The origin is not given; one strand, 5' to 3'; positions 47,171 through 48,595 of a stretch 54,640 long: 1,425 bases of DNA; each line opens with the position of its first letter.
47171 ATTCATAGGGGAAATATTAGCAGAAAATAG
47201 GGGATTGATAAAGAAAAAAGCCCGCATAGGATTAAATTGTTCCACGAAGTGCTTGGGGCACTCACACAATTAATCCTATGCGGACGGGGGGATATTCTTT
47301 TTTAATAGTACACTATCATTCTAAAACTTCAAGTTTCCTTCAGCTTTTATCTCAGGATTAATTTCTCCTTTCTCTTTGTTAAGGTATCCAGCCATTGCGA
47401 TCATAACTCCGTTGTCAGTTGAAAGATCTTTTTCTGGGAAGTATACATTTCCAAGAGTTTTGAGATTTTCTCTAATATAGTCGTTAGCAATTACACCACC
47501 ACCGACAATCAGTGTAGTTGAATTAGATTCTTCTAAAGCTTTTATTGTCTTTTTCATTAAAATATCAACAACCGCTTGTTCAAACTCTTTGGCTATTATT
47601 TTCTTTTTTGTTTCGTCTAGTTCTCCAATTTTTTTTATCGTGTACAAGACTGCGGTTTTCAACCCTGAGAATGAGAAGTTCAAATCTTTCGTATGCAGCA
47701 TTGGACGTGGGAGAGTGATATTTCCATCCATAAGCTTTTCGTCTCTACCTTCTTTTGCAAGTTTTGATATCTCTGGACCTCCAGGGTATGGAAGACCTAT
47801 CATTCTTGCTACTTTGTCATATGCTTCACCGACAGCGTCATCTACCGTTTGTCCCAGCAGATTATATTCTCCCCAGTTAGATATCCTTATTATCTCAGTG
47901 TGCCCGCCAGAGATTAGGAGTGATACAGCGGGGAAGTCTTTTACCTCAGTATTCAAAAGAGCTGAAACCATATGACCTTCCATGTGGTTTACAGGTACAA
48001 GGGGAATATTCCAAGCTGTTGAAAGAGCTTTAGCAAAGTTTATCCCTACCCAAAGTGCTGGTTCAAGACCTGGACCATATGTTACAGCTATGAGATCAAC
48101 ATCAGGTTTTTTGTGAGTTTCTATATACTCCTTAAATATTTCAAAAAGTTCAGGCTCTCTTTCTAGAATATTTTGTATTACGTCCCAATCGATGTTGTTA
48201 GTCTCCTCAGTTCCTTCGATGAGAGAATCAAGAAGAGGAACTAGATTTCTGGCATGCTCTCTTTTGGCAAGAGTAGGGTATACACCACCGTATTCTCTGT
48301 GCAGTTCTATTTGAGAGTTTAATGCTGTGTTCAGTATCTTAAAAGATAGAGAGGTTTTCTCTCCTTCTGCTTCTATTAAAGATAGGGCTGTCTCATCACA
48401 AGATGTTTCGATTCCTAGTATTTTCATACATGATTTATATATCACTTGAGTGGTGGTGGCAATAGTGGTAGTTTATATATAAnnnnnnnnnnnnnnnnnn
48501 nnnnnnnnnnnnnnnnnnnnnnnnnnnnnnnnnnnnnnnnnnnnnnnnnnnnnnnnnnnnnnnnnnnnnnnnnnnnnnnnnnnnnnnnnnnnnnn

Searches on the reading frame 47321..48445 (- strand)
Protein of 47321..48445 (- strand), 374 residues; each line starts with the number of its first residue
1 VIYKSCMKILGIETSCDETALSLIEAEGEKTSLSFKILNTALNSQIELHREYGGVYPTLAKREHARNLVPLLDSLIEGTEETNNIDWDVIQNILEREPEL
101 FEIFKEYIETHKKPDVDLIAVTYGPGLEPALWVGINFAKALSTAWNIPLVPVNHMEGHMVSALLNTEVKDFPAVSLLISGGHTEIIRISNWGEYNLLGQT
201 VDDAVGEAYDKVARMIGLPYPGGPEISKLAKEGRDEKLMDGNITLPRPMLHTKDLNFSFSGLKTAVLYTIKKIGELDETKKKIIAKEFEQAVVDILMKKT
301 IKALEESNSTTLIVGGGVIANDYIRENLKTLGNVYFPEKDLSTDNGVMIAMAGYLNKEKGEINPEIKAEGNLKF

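Call 7: search_protein_families(library=pfam, proteins=[window:47321-48445:-], max_evalue=0.1)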
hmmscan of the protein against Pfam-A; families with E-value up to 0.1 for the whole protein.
window:47321-48445:- (374 aa): 2 families
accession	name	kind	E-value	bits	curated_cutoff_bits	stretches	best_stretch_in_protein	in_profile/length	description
PF00814.31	TsaD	-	3.5e-81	273.2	24.8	2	112-350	47-263/264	tRNA N6-adenosine threonylcarbamoyltransferase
PF22521.2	HypF_C_2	-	8.4e-05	22.9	27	1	277-330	162-215/241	Carbamoyltransferase, Kae1-like Domain, second subdomain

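Call 11: find_related_loci(query=window:47321-48445:-, collection=genome_contigs, flank=10000)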
Query window:47321-48445:- (374 aa) in genome_contigs; peptide patterns used: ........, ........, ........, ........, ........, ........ (x = any residue, [..] = any of these).
164 stretches matched a pattern; 80 encode a relative of the query (tblastn E <= 1e-3); 80 distinct loci.
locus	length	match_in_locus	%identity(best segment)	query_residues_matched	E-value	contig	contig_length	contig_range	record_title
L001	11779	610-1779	58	7-374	6e-138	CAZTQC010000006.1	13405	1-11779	MAG TPA_asm: uncultured Candidatus Saccharibacteria bacterium isolate binchicken_co59_837 genome assembly, contig: NODE_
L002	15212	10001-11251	53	3-374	9e-131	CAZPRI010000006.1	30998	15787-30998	MAG TPA_asm: uncultured Candidatus Saccharibacteria bacterium isolate SRP118108_co5_561 genome assembly, contig: NODE_10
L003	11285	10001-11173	51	5-374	2e-122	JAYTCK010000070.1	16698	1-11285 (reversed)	MAG: bacterium isolate GFS_1518 GFS_1518_69, whole genome shotgun sequence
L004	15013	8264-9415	51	7-374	2e-121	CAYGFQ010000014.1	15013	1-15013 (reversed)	MAG TPA_asm: uncultured Candidatus Saccharibacteria bacterium isolate ERP113451_co1_89 genome assembly, contig: NODE_464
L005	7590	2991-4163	51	7-374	5e-121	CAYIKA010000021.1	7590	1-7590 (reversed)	MAG TPA_asm: uncultured Candidatus Saccharibacteria bacterium isolate ERP119705_co21_69 genome assembly, contig: NODE_12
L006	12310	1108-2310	49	5-374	3e-119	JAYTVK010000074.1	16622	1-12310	MAG: Candidatus Lloydbacteria bacterium isolate GFS_5687 GFS_5687_73, whole genome shotgun sequence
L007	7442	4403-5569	49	5-374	1e-117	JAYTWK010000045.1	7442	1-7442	MAG: bacterium isolate GFS_5796 GFS_5796_44, whole genome shotgun sequence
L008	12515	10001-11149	51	7-371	3e-116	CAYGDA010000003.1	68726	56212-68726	MAG TPA_asm: uncultured Candidatus Saccharibacteria bacterium isolate ERP113451_co1_287 genome assembly, contig: NODE_25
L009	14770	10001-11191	48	7-374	7e-113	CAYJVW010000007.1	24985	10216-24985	MAG TPA_asm: uncultured Candidatus Saccharibacteria bacterium isolate ERP125453_co1_233 genome assembly, contig: NODE_17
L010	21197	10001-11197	48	7-374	2e-112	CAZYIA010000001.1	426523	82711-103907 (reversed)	MAG TPA_asm: uncultured Candidatus Saccharibacteria bacterium isolate SRP263991_co5_231 genome assembly, contig: NODE_11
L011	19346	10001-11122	49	7-356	9e-109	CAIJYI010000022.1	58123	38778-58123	uncultured bacterium isolate KR_bin-0332 genome assembly, contig: bin-0332:22/45, whole genome shotgun sequence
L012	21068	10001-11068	50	4-374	2e-108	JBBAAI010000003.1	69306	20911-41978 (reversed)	MAG: Candidatus Paceibacterota bacterium isolate SO_2017_GW3_38 scaffold_368_c1_OW296A_2017, whole genome shotgun sequen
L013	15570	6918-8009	50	1-372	6e-109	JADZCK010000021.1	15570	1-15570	MAG: Candidatus Nomurabacteria bacterium isolate SJ72 c_000000802480, whole genome shotgun sequence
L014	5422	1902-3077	46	3-374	8e-107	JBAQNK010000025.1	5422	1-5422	MAG: Minisyncoccia bacterium isolate MFD12002_ilm_asm_bin6 k127_37523, whole genome shotgun sequence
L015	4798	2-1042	47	9-372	5e-105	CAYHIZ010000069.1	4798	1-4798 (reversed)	MAG TPA_asm: uncultured Candidatus Saccharibacteria bacterium isolate ERP119705_co13_459 genome assembly, contig: NODE_2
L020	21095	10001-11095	45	7-353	2e-95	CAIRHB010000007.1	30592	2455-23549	Candidatus Adlerbacteria bacterium isolate I3b_bin-425 genome assembly, contig: bin-425:07/44, whole genome shotgun sequ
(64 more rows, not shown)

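Call 49: search_protein_families(library=pfam, proteins=[L020:6639-8363:+, L020:3379-5706:+, L020:5846-6451:+, L002:5314-6102:-, L002:4586-5278:-], max_evalue=0.01)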
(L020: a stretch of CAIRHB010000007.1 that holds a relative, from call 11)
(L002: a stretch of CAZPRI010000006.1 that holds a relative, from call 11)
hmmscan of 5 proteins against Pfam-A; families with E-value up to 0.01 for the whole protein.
L020:6639-8363:+ (574 aa): 4 families
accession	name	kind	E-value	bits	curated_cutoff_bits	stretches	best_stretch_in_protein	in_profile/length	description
PF00239.26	Resolvase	-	5.2e-12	46.5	23.3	1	97-193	45-143/145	Resolvase, N terminal domain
PF07508.19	Recombinase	-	2.7e-11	44.1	21.1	1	216-330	1-101/102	Recombinase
PF13408.12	Zn_ribbon_recom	-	0.00017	22.4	25.3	1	344-375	1-31/58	Recombinase zinc beta ribbon domain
PF05961.16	Chordopox_A13L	-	0.0027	18.3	24.1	1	24-61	20-57/69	Chordopoxvirus A13L protein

L020:3379-5706:+ (775 aa): 2 families
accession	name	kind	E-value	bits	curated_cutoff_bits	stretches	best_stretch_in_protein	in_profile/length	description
PF09250.16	Prim-Pol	-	6.3e-31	108.4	22.8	1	16-169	1-158/158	Bifunctional DNA primase/polymerase, N-terminal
PF08708.16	PriCT_1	-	1.3e-05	25.2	21.1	1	191-255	5-65/67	Primase C terminal 1 (PriCT-1)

L020:5846-6451:+ (201 aa): 0 families

L002:5314-6102:- (262 aa): 1 family
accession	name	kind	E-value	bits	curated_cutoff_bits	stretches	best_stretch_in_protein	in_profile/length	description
PF18928.5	DUF5677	-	4.7e-09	37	27.1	1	71-232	23-160/166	Family of unknown function (DUF5677)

L002:4586-5278:- (230 aa): 0 families

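Call 50: search_protein_families(library=padloc, proteins=[L002:5314-6102:-, L002:4586-5278:-], max_evalue=0.01)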
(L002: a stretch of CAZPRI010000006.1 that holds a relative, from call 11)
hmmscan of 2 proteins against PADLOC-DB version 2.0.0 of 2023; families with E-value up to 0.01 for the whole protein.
L002:5314-6102:- (262 aa): 0 families

L002:4586-5278:- (230 aa): 0 families
